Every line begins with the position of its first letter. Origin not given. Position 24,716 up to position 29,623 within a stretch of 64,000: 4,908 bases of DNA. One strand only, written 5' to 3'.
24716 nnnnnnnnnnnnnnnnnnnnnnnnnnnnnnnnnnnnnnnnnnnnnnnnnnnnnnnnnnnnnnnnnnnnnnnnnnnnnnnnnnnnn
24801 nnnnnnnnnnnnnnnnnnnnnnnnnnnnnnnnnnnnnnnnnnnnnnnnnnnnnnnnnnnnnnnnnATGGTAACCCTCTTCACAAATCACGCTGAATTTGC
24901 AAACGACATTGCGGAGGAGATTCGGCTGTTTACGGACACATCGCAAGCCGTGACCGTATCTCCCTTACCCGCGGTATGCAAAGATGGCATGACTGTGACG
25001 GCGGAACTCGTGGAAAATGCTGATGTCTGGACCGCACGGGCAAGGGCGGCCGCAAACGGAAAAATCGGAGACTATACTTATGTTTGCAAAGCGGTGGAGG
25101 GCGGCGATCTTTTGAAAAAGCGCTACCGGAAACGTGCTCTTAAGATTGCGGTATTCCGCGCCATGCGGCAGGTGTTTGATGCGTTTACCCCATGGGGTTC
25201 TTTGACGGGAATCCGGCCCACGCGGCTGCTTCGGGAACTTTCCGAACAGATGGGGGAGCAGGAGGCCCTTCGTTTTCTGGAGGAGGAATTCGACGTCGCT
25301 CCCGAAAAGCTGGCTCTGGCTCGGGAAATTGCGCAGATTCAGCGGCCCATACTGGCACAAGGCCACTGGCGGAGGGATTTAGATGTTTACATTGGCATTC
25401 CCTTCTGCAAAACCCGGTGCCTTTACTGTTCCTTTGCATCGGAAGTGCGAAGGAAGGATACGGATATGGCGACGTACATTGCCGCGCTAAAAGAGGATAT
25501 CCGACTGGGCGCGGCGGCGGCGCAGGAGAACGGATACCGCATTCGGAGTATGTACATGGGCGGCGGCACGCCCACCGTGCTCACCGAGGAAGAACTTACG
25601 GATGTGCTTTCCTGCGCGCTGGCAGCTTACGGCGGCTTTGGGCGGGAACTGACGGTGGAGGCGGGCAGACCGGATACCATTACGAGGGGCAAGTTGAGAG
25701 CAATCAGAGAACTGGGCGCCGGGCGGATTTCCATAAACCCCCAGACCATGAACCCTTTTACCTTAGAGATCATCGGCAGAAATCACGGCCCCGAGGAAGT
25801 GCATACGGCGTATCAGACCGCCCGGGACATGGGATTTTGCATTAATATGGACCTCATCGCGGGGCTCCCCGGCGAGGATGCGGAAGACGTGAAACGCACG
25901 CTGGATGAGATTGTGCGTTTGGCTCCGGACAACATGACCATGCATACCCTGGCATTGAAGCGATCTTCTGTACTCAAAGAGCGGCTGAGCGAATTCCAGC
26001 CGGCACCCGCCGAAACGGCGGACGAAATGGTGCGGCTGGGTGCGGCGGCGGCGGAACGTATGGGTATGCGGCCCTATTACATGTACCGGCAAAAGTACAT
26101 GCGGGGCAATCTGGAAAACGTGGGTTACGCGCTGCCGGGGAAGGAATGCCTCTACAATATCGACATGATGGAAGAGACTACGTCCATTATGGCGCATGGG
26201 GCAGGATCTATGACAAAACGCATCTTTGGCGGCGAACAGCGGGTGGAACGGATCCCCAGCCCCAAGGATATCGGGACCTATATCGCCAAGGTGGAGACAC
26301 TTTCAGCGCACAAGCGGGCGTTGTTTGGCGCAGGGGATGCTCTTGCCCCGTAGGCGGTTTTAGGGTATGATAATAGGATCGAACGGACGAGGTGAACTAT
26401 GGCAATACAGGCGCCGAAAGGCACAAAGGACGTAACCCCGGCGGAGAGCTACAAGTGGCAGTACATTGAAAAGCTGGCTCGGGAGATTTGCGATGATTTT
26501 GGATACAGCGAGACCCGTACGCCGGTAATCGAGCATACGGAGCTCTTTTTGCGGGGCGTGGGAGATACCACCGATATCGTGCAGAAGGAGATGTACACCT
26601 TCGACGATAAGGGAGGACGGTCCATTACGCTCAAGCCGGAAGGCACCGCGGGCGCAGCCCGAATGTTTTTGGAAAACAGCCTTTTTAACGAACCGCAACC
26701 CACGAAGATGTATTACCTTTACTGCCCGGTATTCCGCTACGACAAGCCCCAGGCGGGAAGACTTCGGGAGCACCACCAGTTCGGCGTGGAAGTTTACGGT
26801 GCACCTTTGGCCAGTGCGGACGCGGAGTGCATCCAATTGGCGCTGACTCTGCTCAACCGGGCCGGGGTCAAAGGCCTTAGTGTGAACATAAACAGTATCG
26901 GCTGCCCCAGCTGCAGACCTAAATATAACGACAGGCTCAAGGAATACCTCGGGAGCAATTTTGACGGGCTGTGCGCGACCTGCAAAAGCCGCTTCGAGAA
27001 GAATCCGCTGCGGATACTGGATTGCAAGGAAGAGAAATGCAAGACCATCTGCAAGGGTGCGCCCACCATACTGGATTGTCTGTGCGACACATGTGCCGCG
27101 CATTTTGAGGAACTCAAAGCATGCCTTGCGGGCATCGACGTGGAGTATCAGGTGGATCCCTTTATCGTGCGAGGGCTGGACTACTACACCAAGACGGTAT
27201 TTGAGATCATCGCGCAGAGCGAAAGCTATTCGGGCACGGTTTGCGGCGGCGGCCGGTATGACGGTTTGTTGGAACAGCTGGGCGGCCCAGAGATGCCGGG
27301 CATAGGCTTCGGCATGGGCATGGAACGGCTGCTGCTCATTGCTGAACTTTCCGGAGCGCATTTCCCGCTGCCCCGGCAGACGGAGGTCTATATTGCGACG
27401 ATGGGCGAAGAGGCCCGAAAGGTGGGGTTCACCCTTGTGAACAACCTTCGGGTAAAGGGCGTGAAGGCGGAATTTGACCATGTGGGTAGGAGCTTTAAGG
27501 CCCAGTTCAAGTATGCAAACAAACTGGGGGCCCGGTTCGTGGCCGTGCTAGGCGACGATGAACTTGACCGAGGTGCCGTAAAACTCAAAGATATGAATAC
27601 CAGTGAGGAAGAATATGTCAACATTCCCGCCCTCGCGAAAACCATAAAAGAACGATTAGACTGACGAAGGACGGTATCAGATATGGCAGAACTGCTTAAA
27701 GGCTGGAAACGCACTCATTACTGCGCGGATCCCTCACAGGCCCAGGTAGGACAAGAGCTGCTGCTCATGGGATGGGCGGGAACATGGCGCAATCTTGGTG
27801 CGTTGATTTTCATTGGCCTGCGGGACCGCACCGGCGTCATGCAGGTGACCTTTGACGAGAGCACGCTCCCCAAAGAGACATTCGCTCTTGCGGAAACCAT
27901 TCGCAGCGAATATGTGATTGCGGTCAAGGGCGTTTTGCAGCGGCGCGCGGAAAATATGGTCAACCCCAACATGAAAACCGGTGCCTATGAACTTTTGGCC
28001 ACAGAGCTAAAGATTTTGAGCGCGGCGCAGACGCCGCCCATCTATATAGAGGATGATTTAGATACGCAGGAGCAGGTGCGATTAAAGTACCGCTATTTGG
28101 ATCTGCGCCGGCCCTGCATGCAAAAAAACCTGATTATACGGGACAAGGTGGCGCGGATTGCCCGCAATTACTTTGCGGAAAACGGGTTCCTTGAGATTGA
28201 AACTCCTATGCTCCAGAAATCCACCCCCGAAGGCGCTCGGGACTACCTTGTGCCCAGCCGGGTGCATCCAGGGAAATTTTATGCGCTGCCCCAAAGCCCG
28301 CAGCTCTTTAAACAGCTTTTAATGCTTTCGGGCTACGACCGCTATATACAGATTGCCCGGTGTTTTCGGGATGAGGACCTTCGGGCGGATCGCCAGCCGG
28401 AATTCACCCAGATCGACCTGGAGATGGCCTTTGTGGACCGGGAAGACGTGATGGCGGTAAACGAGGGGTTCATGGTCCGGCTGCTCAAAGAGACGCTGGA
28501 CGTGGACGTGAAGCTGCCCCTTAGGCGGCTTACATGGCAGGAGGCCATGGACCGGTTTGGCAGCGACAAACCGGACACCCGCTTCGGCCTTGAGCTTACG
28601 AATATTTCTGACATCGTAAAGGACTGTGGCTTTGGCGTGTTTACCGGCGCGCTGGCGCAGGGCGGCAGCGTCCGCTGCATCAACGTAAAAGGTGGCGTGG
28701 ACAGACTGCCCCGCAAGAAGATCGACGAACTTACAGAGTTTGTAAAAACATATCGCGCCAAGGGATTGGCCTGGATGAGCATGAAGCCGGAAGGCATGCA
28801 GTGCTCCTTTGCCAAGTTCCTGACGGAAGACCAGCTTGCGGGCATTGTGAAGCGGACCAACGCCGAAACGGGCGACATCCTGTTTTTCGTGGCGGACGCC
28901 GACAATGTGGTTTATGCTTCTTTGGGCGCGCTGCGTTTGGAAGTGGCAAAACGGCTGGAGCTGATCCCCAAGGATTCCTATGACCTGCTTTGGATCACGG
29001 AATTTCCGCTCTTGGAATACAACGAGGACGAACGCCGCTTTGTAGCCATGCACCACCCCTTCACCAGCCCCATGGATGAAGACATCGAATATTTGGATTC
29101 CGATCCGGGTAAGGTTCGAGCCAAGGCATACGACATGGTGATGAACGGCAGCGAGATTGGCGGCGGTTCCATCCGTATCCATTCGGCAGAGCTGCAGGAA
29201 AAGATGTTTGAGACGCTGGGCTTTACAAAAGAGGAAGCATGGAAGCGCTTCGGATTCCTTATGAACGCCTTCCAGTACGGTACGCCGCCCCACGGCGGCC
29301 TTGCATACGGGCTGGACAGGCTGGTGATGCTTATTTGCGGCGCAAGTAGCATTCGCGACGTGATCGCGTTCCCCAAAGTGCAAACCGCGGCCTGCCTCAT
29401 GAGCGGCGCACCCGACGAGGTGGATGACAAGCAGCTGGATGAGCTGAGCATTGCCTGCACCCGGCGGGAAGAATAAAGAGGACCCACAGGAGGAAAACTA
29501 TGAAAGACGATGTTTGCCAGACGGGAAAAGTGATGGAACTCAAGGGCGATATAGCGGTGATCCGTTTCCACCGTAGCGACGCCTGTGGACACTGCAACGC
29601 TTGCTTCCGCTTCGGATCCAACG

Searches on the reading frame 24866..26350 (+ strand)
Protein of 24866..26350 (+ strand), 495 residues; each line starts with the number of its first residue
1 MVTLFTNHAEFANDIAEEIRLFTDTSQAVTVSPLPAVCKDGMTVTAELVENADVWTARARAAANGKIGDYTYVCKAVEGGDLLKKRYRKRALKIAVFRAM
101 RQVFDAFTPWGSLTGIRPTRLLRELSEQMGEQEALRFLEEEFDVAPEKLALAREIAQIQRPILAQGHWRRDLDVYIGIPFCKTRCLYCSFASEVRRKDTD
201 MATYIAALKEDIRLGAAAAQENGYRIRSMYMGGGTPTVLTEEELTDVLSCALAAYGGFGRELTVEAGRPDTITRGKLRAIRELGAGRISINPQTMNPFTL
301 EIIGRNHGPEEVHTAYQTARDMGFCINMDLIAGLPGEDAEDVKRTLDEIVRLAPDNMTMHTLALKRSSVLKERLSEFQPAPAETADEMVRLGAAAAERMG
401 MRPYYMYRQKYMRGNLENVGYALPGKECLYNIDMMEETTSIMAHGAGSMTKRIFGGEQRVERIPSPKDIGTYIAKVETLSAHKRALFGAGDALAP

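Call 37: search_protein_families(library=pfam, proteins=[window:24866-26350:+], max_evalue=0.00001)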
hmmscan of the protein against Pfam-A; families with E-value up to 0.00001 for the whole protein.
window:24866-26350:+ (495 aa): 1 family
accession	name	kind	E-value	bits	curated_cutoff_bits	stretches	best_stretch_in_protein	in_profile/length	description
PF04055.27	Radical_SAM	-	9.7e-23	81.6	29.5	1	177-348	3-165/166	Radical SAM superfamily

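Call 44: search_protein_families(library=ncbifam, proteins=[window:24866-26350:+], max_evalue=0.00001)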
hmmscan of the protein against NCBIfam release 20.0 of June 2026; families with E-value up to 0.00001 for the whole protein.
window:24866-26350:+ (495 aa): 19 families
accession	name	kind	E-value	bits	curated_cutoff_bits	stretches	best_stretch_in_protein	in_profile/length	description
TIGR03994.1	rSAM_HemZ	equivalog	1.8e-137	458.8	321.4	1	89-485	1-399/401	coproporphyrinogen dehydrogenase HemZ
NF006060.0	PRK08207.1-3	equivalog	1.3e-109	367.2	653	1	88-486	67-471/477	coproporphyrinogen III oxidase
NF006064.0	PRK08207.2-2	equivalog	1.3e-100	337.6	504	1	95-484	70-456/465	coproporphyrinogen III oxidase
NF006061.0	PRK08207.1-4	equivalog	8.5e-98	328.3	702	1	10-483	12-489/501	coproporphyrinogen III oxidase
NF006063.0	PRK08207.2-1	equivalog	1.3e-94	317.7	1074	1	85-483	106-509/518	coproporphyrinogen III oxidase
NF006062.0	PRK08207.1-5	equivalog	3.7e-90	303.1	1007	1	89-485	67-469/476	coproporphyrinogen III oxidase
NF006066.0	PRK08207.2-5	equivalog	2e-89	300.6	1117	1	85-453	102-473/518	coproporphyrinogen III oxidase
NF006065.0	PRK08207.2-4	equivalog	1.8e-82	277.8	922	1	90-476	87-479/484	coproporphyrinogen III oxidase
NF006059.0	PRK08207.1-1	equivalog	5.8e-80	269.4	1012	1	94-472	92-476/496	coproporphyrinogen III oxidase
NF006067.1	PRK08208.1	equivalog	6.5e-37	127.5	380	1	165-413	29-268/427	STM4012 family radical SAM protein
TIGR00539.1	hemN_rel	equivalog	1.5e-35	122.9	205.4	1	174-405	3-230/361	radical SAM family heme chaperone HemW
TIGR04107.1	rSAM_HutW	equivalog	2.7e-31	108.8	400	1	163-404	32-272/419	heme anaerobic degradation radical SAM methyltransferase ChuW/HutW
TIGR00538.1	hemN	equivalog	8.3e-28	97.4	324.95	1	162-363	40-241/454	oxygen-independent coproporphyrinogen III oxidase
NF005133.0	PRK06582.1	equivalog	4.1e-25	88.6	597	1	170-460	10-285/390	coproporphyrinogen III oxidase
NF006385.0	PRK08629.1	equivalog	3.9e-24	85.2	355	1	169-364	50-238/439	coproporphyrinogen III oxidase family protein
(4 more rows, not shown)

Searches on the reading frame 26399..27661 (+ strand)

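Call 47: search_protein_families(library=ncbifam, proteins=[window:26399-27661:+], max_evalue=1e-20)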
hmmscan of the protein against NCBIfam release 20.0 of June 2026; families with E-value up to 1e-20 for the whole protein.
window:26399-27661:+ (421 aa): 8 families
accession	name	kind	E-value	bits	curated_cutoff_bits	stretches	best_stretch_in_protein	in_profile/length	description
TIGR00442.1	hisS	equivalog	1.7e-145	485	286.75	1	4-408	1-405/406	histidine--tRNA ligase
TIGR00443.1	hisZ_biosyn_reg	equivalog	2.3e-49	168.2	271.65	1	10-168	1-153/314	ATP phosphoribosyltransferase regulatory subunit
NF009085.0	PRK12420.1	equivalog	1.3e-46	159.8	540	1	230-413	240-423/426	histidine--tRNA ligase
NF008941.0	PRK12292.2-4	equivalog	4.2e-36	124.7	447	1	4-168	8-166/393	ATP phosphoribosyltransferase regulatory subunit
NF008942.0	PRK12292.2-5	equivalog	9.3e-35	120.1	643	0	3-167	9-169/434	ATP phosphoribosyltransferase regulatory subunit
NF008940.0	PRK12292.2-3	equivalog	2.9e-29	102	450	1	1-382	1-389/404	ATP phosphoribosyltransferase regulatory subunit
NF008953.0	PRK12295.1-6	equivalog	4.8e-29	101.5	384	0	31-166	23-150/384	ATP phosphoribosyltransferase regulatory subunit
NF008936.0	PRK12292.1-3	equivalog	1.6e-28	99.7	492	0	5-164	7-161/406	ATP phosphoribosyltransferase regulatory subunit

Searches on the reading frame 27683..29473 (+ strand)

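Call 47: search_protein_families(library=ncbifam, proteins=[window:27683-29473:+], max_evalue=1e-20)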
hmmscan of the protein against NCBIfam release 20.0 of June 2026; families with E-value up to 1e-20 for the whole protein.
window:27683-29473:+ (597 aa): 12 families
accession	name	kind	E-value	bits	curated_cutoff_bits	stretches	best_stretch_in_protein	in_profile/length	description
NF001750.0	PRK00476.1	equivalog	2.8e-255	848.2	443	1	9-594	4-588/590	aspartate--tRNA ligase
TIGR00459.1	aspS_bact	equivalog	1.3e-238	793.2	373.85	1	9-592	2-583/586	aspartate--tRNA ligase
NF009460.0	PRK12820.1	equivalog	3.3e-187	623.9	1379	1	11-590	23-615/723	bifunctional aspartyl-tRNA synthetase/aspartyl/glutamyl-tRNA amidotransferase subunit C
NF003483.0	PRK05159.1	equivalog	6.7e-70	236.1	353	1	9-270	3-257/438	aspartate--tRNA(Asn) ligase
TIGR00458.1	aspS_nondisc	equivalog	5.1e-67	226.7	368.4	1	12-272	1-254/428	aspartate--tRNA(Asn) ligase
NF001756.1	PRK00484.1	subfamily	1.3e-43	149.4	468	1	19-272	47-291/488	lysine--tRNA ligase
TIGR00499.1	lysS_bact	equivalog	1.3e-42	146.1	427.6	1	16-288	46-311/496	lysine--tRNA ligase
NF003037.0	PRK03932.1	equivalog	2.1e-41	142.4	414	1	19-273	12-264/451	asparagine--tRNA ligase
TIGR00457.1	asnS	equivalog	1.9e-36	125.9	342.6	1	18-274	11-267/455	asparagine--tRNA ligase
NF002821.0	PRK02983.1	equivalog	1.9e-34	118.9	742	1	8-258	644-886/1102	bifunctional lysylphosphatidylglycerol synthetase/lysine--tRNA ligase LysX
NF009101.0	PRK12445.1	subfamily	5.3e-32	111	1026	1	29-273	71-307/505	lysine--tRNA ligase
TIGR00462.1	genX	equivalog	2.7e-22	79.6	286.9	0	153-298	4-148/304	EF-P lysine aminoacylase EpmA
